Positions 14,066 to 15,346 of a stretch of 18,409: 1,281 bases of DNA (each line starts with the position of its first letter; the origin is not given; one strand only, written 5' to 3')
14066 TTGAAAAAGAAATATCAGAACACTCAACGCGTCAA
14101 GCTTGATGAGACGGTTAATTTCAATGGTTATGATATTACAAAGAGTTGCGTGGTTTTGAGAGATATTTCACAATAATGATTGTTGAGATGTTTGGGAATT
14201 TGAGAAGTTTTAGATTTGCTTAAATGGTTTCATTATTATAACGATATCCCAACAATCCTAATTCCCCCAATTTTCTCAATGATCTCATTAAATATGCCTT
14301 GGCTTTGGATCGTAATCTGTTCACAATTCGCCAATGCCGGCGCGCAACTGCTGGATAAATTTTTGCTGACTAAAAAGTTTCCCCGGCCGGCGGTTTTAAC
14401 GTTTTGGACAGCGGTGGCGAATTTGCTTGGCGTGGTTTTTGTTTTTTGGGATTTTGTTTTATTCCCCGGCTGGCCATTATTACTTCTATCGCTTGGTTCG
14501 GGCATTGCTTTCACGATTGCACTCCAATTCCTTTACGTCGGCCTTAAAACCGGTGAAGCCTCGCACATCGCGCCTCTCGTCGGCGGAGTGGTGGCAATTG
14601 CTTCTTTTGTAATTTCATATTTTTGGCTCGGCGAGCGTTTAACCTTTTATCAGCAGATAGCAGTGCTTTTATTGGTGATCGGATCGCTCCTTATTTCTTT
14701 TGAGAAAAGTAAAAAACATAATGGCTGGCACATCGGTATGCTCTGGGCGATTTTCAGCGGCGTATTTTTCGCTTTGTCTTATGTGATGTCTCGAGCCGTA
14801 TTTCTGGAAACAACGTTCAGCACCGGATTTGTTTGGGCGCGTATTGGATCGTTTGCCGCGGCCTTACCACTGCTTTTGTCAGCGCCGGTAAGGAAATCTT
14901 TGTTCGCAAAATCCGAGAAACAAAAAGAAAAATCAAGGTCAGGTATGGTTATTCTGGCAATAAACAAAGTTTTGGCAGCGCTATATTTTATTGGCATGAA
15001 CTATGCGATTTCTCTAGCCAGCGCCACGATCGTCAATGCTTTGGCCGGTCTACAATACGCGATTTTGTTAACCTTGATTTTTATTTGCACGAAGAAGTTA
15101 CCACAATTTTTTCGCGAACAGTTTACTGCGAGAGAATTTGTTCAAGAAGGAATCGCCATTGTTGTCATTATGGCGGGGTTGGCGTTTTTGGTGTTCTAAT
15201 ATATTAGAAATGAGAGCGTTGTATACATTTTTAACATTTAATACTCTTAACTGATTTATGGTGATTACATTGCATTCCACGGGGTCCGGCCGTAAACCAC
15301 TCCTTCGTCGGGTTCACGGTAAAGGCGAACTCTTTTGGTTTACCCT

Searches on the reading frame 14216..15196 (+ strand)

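Call 6: search_protein_families(library=pfam, proteins=[window:14216-15196:+], max_evalue=0.01)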
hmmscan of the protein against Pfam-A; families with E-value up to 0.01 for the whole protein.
window:14216-15196:+ (327 aa): 1 family
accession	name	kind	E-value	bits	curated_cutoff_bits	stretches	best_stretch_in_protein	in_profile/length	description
PF00892.27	EamA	-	3e-06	28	28.2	1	29-161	3-134/135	EamA-like transporter family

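Call 8: search_protein_families(library=phrogs, proteins=[window:14216-15196:+], max_evalue=0.01)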
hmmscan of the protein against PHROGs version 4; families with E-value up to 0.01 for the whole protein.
window:14216-15196:+ (327 aa): 0 families
